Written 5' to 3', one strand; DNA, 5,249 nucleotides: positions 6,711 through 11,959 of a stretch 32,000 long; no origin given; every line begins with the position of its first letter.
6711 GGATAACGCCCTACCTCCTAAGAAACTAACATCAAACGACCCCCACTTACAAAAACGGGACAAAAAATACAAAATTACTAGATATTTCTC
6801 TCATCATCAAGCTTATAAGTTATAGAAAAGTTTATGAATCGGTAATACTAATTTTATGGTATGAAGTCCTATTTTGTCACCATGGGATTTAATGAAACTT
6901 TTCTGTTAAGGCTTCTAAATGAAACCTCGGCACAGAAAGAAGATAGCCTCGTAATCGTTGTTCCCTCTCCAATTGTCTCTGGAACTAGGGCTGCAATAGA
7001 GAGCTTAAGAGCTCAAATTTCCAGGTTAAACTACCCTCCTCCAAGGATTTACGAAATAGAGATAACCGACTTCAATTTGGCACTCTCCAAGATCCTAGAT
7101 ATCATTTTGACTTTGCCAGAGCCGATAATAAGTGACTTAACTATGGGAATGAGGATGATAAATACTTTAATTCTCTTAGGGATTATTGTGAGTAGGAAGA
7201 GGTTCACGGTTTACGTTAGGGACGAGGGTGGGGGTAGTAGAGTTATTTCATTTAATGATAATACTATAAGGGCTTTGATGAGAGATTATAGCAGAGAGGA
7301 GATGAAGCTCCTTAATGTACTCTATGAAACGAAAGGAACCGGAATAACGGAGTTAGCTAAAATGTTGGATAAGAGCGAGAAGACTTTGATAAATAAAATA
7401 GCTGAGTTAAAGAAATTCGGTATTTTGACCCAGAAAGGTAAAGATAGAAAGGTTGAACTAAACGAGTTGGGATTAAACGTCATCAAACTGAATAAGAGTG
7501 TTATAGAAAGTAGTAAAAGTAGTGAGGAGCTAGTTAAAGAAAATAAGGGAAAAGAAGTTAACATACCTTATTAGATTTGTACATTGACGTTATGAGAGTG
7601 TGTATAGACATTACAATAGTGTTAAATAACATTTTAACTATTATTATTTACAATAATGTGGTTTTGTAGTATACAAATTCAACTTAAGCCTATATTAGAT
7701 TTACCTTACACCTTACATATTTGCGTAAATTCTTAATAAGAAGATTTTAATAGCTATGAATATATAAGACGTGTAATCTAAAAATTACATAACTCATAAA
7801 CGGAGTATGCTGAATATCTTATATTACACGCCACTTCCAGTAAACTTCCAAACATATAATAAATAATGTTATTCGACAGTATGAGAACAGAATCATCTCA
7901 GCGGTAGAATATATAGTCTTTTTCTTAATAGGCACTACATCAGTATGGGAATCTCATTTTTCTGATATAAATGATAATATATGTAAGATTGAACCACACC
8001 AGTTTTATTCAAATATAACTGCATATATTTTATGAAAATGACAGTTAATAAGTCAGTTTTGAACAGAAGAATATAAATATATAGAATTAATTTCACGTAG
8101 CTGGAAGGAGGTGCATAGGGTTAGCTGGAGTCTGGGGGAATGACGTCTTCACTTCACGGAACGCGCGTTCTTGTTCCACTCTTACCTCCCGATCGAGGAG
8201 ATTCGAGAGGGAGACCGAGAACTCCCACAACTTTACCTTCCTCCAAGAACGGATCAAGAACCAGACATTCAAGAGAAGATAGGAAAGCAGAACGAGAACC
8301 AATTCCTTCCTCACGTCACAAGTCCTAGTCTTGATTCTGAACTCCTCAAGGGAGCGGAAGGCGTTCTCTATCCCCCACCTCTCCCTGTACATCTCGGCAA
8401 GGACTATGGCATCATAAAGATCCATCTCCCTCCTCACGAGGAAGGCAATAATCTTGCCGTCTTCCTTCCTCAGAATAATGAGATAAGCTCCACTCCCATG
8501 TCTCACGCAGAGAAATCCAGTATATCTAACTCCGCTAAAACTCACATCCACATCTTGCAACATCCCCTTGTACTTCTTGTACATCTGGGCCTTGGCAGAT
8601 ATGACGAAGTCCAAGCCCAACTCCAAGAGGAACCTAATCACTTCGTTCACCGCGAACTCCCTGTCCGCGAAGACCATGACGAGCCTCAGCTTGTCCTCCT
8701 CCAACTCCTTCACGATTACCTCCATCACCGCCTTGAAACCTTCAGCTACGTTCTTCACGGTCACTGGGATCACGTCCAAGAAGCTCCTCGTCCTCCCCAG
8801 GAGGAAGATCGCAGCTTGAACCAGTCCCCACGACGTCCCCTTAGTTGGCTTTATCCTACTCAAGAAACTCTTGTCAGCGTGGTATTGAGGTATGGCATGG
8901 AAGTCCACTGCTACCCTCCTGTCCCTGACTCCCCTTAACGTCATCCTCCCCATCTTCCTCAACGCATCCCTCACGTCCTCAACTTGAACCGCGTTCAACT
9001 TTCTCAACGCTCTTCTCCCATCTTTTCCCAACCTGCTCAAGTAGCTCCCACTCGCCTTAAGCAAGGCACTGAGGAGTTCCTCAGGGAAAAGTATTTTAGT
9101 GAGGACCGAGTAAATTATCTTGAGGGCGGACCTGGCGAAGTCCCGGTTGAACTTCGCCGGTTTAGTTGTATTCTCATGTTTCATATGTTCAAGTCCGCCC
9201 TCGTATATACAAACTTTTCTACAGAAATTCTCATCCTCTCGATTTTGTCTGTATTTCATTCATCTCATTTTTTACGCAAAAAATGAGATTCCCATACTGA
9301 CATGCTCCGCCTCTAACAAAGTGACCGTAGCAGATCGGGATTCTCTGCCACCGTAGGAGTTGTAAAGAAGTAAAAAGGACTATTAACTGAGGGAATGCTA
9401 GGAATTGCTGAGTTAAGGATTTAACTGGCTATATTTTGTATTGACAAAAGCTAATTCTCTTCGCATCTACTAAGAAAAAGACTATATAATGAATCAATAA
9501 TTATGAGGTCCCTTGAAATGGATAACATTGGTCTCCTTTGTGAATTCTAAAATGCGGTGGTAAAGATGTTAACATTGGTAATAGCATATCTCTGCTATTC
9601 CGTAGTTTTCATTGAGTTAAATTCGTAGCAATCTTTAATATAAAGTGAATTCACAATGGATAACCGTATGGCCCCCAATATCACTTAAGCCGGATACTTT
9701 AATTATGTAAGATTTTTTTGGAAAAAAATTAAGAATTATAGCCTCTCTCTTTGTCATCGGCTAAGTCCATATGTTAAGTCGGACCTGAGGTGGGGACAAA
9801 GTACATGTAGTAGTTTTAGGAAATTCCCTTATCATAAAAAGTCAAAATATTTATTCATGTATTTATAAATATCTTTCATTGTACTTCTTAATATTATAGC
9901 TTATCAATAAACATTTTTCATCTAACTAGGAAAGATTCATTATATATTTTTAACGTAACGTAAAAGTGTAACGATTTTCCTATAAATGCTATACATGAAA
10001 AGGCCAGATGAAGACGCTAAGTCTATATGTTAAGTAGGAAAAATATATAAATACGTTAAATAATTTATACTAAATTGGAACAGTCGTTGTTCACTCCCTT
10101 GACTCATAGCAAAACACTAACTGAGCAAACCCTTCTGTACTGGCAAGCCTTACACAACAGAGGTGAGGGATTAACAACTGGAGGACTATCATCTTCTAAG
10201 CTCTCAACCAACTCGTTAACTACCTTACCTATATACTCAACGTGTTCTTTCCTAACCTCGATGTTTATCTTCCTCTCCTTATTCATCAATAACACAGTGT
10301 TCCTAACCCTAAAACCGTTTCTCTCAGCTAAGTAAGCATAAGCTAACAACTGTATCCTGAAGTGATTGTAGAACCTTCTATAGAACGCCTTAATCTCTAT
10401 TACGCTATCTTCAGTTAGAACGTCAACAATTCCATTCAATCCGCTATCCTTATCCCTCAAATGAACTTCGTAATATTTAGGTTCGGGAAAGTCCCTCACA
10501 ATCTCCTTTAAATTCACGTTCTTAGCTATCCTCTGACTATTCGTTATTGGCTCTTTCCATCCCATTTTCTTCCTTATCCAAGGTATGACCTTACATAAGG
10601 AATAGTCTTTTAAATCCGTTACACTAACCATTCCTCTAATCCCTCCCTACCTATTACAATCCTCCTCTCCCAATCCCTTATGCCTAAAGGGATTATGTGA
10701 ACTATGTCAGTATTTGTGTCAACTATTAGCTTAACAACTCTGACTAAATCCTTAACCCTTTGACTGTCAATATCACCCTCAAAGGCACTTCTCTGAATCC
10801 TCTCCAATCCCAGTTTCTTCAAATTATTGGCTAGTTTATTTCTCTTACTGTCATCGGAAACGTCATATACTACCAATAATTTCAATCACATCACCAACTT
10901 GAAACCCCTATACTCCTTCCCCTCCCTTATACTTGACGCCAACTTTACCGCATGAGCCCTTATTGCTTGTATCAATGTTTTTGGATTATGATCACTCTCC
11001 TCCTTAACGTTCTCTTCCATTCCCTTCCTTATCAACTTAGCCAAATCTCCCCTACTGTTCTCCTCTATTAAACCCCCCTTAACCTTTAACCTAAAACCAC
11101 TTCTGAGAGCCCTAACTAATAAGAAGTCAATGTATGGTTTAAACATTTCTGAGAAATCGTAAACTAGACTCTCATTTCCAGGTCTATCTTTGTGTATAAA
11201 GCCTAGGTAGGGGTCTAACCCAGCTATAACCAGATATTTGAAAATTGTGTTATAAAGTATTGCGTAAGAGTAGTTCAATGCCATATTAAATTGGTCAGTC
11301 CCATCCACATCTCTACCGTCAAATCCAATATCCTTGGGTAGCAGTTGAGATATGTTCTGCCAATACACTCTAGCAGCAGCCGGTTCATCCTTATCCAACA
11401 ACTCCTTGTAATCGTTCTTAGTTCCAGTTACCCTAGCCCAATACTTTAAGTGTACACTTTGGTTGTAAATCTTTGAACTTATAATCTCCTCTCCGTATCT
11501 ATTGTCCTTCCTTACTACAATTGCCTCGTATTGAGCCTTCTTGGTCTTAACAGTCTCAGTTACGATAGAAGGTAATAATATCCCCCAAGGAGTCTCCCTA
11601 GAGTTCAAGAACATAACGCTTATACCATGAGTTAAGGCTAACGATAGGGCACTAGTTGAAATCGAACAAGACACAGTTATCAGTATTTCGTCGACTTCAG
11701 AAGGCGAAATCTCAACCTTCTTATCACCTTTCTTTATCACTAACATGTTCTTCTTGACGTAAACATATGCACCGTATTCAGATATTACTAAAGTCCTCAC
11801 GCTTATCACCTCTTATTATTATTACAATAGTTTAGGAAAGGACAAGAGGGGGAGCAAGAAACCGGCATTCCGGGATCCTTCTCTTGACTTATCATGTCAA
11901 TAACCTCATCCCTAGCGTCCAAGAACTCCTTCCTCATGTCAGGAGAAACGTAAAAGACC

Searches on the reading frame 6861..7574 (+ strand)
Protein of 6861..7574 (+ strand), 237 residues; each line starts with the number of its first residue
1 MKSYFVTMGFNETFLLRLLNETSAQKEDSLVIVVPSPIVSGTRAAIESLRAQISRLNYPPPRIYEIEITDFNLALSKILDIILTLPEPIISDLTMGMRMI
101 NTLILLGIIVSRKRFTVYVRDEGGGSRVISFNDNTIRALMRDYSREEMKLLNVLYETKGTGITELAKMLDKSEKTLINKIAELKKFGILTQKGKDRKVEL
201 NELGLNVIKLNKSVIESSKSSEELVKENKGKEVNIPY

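Call 67: search_protein_families(library=pfam, proteins=[window:6861-7574:+], max_evalue=0.01)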
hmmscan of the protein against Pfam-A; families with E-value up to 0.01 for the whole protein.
window:6861-7574:+ (237 aa): 4 families
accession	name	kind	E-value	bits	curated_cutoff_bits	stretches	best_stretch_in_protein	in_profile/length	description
PF22662.2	Csa3_N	-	3.3e-40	137.3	27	1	2-120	1-120/120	Csa3 CRISPR-associated Rossmann-like domain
PF25212.1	HVO_A0114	-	2e-07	31.1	27.6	1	129-197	8-74/84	HVO_A0114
PF08280.17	HTH_Mga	-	5.5e-05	23.5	23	1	147-186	7-51/59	M protein trans-acting positive regulator (MGA) HTH domain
PF08279.18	HTH_11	-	0.0004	20.6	25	1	148-188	3-44/55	HTH domain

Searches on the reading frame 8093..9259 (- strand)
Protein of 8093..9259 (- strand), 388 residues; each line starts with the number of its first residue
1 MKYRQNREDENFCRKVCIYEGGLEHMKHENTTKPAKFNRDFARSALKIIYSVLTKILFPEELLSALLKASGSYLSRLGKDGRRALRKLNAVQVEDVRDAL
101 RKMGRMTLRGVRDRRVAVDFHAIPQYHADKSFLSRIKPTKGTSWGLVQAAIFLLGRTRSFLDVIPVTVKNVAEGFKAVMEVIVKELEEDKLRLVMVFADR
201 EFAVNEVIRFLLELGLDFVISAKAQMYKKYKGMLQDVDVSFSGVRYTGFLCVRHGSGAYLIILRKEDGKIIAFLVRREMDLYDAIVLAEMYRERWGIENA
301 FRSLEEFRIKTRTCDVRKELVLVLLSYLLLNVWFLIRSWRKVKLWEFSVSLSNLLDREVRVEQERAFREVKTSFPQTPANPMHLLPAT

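Call 67: search_protein_families(library=pfam, proteins=[window:8093-9259:-], max_evalue=0.01)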
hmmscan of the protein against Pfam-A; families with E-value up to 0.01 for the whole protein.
window:8093-9259:- (388 aa): 1 family
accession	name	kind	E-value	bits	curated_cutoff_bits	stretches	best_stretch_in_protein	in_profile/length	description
PF01609.27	DDE_Tnp_1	-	1e-17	65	23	1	114-329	5-200/200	Transposase DDE domain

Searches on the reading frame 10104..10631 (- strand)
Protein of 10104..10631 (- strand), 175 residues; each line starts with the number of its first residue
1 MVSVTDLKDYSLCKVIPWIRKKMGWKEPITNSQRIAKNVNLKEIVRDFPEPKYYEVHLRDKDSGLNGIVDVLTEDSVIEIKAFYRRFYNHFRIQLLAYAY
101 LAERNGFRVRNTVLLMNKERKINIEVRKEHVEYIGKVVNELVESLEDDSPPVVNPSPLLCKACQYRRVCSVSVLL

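Call 67: search_protein_families(library=pfam, proteins=[window:10104-10631:-], max_evalue=0.01)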
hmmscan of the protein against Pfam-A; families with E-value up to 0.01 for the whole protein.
window:10104-10631:- (175 aa): 2 families
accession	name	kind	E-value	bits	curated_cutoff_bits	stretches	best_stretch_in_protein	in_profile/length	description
PF01930.23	Cas_Cas4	-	1.9e-14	54.5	22.7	1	5-170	3-159/160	Domain of unknown function DUF83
PF12705.13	PDDEXK_1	-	1.2e-06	29.1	22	1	62-169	118-246/247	PD-(D/E)XK nuclease superfamily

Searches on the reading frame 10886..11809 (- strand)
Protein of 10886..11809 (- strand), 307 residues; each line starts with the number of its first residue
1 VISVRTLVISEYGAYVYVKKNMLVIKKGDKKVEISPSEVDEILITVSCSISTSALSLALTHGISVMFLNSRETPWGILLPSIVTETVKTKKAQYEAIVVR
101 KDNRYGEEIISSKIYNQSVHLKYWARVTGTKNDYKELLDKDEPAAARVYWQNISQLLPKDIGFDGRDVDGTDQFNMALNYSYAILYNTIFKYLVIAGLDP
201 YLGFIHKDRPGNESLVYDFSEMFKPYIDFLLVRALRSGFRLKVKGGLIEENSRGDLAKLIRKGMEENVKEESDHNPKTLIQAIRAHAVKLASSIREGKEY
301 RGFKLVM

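Call 67: search_protein_families(library=pfam, proteins=[window:10886-11809:-], max_evalue=0.01)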
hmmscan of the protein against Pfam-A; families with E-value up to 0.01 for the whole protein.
window:10886-11809:- (307 aa): 1 family
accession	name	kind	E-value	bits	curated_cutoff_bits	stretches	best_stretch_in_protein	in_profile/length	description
PF01867.21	Cas_Cas1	-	5e-52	177.2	22.3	1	7-237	1-252/283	CRISPR associated protein Cas1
